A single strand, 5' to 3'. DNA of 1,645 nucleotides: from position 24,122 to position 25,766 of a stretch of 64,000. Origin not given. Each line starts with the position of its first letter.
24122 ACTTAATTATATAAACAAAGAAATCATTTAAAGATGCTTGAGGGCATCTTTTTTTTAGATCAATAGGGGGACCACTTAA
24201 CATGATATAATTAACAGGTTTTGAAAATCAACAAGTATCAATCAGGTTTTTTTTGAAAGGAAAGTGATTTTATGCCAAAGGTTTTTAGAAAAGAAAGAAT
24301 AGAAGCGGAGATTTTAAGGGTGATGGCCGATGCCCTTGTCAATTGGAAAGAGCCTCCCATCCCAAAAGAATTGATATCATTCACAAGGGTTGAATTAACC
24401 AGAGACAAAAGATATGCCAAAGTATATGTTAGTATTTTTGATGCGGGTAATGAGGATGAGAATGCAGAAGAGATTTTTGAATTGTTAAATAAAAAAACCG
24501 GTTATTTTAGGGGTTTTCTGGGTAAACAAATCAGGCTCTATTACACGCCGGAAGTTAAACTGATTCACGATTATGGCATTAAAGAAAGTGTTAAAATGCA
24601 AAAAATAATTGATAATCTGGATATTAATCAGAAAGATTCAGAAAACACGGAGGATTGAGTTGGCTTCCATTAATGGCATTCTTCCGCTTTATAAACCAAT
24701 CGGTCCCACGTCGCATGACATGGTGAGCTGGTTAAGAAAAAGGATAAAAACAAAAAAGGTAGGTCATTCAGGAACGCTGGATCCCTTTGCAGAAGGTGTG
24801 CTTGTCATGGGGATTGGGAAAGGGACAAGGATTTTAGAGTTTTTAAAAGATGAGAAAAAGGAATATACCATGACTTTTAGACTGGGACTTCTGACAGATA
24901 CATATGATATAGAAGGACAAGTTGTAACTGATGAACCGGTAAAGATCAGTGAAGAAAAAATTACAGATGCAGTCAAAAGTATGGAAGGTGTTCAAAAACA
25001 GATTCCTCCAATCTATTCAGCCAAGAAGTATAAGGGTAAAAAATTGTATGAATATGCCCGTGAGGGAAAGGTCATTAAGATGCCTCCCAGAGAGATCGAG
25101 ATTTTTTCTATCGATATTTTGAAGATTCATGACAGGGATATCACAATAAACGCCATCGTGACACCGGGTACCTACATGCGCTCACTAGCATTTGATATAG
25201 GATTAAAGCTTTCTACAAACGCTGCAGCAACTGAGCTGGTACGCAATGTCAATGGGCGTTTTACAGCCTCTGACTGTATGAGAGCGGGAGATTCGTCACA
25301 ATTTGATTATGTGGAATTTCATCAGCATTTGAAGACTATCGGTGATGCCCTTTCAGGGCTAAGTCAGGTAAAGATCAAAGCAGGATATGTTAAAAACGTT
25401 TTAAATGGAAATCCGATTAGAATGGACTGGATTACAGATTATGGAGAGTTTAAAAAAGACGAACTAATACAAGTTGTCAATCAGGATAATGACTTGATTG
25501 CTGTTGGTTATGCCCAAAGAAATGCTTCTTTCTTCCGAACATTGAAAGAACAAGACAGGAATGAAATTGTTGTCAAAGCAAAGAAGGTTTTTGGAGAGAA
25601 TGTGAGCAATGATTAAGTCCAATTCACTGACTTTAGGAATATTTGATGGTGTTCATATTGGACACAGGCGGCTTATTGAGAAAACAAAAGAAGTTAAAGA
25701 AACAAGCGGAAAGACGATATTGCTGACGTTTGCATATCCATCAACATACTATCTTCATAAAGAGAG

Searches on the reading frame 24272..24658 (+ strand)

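Call 31: search_protein_families(library=pfam, proteins=[window:24272-24658:+], max_evalue=0.0001)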
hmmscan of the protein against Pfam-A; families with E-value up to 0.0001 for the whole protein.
window:24272-24658:+ (128 aa): 1 family
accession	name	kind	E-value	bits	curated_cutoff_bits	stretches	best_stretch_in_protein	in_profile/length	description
PF02033.23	RBFA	-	4.9e-23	81.9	34.7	1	6-113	1-105/105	Ribosome-binding factor A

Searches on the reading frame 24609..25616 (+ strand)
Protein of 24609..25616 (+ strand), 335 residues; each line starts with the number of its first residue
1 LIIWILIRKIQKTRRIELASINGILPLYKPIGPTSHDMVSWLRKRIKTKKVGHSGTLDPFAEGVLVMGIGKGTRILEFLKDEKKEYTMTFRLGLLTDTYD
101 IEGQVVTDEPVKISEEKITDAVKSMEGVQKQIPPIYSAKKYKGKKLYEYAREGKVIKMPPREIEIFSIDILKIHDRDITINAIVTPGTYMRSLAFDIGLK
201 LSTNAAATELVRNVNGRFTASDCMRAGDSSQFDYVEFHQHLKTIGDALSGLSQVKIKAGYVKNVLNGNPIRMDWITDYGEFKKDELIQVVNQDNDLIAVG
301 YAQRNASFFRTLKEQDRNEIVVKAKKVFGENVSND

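Call 31: search_protein_families(library=pfam, proteins=[window:24609-25616:+], max_evalue=0.0001)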
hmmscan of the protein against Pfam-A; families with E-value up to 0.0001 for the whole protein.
window:24609-25616:+ (335 aa): 2 families
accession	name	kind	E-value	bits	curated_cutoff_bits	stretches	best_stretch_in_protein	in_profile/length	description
PF01509.24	TruB_N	-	1.4e-51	175.2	27.3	1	43-190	1-149/149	TruB family pseudouridylate synthase (N terminal domain)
PF01472.26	PUA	-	2.5e-05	24.5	24.8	1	254-307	3-57/74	PUA domain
